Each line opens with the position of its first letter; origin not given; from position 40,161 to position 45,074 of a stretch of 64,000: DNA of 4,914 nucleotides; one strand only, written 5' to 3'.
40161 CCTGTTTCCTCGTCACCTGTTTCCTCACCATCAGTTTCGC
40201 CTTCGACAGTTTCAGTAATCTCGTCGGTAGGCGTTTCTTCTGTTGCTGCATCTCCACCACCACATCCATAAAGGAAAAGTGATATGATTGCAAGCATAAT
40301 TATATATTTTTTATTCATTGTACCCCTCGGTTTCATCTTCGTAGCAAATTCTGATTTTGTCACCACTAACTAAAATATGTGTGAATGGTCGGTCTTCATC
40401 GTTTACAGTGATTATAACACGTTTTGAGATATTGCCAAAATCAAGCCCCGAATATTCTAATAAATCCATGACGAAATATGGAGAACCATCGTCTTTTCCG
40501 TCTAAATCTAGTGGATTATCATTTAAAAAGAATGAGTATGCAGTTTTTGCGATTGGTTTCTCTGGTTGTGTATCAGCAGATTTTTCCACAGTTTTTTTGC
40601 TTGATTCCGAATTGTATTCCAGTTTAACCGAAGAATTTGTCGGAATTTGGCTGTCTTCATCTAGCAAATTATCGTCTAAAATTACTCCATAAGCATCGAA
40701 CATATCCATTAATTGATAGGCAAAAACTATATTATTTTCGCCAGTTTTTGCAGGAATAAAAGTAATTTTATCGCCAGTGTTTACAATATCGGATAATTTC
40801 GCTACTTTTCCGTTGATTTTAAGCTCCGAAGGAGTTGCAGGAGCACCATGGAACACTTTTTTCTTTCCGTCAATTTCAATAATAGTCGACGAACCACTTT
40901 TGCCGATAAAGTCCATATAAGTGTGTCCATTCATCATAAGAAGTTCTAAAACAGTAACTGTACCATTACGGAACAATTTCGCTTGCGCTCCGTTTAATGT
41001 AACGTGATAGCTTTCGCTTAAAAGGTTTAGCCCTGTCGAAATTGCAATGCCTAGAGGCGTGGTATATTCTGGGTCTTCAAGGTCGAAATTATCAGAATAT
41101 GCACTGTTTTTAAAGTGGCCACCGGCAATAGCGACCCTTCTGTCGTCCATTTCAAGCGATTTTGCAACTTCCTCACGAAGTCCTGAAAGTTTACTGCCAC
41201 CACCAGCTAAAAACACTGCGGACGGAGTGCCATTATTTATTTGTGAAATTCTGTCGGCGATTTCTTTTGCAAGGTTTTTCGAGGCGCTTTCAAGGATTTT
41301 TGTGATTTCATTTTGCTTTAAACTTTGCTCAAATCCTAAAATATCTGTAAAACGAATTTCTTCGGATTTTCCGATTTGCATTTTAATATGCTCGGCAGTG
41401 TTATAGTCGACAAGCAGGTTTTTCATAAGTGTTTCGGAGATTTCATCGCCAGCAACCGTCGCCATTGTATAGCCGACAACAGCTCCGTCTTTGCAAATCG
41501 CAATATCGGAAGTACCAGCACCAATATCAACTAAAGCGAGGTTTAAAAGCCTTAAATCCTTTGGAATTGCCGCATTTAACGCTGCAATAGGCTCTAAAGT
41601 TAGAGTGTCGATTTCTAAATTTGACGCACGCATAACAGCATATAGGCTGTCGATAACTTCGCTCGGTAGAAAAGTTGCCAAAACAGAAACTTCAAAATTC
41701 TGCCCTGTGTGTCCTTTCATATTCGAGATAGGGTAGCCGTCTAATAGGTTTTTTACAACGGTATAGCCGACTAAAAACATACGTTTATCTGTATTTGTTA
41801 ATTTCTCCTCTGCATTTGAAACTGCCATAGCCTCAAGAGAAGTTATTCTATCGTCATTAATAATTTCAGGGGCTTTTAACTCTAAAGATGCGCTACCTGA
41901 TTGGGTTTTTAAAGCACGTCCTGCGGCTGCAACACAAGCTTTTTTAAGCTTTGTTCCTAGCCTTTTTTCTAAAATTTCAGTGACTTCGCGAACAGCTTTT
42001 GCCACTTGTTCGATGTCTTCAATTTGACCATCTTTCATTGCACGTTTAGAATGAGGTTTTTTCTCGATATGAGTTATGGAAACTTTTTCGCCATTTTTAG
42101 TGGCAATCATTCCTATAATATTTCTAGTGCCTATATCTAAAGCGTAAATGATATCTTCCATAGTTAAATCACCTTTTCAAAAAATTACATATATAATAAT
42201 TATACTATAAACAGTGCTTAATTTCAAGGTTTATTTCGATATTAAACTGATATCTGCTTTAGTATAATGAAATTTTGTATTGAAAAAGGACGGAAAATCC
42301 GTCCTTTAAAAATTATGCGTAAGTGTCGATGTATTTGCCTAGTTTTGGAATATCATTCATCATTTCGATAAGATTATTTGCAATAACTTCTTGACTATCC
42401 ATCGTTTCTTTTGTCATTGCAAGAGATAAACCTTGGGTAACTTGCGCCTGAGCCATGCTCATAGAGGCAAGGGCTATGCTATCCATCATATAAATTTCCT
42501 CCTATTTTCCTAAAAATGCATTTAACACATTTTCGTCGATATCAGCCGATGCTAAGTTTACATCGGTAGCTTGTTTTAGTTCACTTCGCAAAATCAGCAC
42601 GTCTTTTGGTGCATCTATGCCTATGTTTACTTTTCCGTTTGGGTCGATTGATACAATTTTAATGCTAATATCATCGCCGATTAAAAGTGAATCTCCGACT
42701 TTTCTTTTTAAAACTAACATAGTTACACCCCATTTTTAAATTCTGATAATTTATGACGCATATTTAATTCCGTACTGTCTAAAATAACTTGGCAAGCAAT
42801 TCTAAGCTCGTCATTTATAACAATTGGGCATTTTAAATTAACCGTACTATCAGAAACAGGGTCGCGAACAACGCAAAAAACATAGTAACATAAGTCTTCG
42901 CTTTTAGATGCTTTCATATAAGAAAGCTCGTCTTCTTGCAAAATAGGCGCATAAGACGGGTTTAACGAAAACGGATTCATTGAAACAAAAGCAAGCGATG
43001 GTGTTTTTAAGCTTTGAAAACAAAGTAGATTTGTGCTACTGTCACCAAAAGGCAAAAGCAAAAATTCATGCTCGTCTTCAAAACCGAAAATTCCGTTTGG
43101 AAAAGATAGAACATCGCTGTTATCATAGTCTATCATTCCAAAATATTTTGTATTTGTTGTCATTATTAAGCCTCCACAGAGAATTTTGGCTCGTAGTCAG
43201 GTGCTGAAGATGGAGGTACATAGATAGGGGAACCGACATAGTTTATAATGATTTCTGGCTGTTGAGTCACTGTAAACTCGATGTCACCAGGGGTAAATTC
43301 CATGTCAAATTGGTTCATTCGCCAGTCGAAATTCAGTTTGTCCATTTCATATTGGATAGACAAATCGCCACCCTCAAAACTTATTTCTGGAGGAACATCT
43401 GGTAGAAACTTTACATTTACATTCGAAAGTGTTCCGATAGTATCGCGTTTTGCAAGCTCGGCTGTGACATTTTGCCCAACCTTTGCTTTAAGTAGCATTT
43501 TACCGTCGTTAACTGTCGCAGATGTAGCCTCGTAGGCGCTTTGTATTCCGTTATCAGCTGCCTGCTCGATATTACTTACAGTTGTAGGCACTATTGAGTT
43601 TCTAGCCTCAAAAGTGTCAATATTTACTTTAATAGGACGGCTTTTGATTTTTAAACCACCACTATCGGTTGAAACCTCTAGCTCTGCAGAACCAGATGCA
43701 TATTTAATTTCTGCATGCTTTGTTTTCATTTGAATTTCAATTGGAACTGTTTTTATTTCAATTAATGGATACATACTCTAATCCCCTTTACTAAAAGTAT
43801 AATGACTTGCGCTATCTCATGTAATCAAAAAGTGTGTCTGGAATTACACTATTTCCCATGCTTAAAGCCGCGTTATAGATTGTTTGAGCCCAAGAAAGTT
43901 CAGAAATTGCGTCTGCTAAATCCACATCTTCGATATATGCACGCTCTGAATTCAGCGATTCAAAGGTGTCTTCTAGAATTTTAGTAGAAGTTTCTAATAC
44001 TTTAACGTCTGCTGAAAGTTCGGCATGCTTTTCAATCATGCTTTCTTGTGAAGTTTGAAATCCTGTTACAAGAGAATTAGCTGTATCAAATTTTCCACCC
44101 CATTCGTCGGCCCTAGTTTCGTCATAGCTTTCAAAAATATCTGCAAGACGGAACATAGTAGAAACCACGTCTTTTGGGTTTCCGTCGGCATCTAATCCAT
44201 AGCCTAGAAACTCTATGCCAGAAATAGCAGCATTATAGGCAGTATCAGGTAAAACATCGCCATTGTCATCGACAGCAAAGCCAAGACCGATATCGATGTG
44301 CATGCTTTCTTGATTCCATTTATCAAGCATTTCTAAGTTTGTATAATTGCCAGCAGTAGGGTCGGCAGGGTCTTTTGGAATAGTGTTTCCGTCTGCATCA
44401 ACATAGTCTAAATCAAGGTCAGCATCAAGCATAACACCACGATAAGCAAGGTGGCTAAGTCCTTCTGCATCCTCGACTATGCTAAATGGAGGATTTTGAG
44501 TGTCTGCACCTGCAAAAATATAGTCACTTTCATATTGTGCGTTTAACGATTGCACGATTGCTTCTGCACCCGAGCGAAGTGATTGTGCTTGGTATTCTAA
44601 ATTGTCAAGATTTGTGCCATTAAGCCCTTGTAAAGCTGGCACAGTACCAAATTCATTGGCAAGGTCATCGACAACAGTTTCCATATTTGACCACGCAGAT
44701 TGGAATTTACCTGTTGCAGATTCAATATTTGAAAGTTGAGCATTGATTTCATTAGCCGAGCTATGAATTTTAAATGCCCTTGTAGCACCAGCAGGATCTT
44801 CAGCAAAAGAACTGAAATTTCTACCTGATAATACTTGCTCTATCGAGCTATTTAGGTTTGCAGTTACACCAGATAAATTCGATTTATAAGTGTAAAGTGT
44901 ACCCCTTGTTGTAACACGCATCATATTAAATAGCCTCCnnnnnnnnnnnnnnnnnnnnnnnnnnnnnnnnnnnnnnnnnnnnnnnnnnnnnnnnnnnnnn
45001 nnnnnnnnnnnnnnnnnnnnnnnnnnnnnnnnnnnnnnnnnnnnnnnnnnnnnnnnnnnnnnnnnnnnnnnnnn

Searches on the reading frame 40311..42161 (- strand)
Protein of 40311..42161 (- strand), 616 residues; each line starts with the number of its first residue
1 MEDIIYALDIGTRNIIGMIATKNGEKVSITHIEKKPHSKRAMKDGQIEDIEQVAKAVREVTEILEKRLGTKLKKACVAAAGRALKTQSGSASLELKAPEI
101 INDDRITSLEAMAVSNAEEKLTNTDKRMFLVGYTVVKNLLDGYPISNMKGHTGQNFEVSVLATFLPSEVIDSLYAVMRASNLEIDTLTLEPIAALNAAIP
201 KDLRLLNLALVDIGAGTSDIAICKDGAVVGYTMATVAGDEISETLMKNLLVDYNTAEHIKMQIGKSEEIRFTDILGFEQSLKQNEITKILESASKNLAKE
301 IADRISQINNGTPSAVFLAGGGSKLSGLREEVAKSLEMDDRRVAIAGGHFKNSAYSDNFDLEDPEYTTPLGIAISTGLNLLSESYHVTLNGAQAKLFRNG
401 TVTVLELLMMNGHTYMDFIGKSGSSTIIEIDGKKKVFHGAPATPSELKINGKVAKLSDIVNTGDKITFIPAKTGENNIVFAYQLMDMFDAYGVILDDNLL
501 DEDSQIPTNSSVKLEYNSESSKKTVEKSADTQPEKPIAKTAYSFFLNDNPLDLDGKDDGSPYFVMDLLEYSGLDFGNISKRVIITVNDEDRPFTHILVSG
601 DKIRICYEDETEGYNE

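Call 35: search_protein_families(library=pfam, proteins=[window:40311-42161:-], max_evalue=0.00001)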
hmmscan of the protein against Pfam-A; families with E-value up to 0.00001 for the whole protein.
window:40311-42161:- (616 aa): 3 families
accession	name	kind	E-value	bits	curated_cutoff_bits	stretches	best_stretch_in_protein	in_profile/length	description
PF11104.14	PilM_2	-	8.1e-13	48.4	27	1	161-374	129-337/340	Type IV pilus assembly protein PilM;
PF14450.12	FtsA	-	6.2e-12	46.4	31.8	1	209-371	1-127/127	Cell division protein FtsA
PF06723.19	MreB_Mbl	-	3.3e-11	43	27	1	193-338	133-299/327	MreB/Mbl protein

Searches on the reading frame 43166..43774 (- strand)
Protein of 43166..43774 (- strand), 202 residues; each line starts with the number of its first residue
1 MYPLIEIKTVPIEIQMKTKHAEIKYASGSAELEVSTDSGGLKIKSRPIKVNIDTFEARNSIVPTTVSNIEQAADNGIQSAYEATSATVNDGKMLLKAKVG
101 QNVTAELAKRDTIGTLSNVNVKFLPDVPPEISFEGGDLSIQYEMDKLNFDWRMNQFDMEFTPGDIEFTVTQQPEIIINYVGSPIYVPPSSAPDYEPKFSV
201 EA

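Call 35: search_protein_families(library=pfam, proteins=[window:43166-43774:-], max_evalue=0.00001)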
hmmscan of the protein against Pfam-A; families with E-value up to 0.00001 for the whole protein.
window:43166-43774:- (202 aa): 1 family
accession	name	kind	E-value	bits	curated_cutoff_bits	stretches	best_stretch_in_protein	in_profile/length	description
PF20074.4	DUF6470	-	7.9e-47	159.6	28.9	1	5-179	1-178/178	Family of unknown function (DUF6470)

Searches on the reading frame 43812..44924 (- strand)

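Call 35: search_protein_families(library=pfam, proteins=[window:43812-44924:-], max_evalue=0.00001)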
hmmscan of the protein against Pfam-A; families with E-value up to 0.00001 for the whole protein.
window:43812-44924:- (370 aa): 1 family
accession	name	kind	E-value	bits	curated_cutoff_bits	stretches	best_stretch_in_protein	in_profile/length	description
PF00669.25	Flagellin_N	-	2.2e-07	31.5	26.6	1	14-141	11-138/139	Bacterial flagellin N-terminal helical region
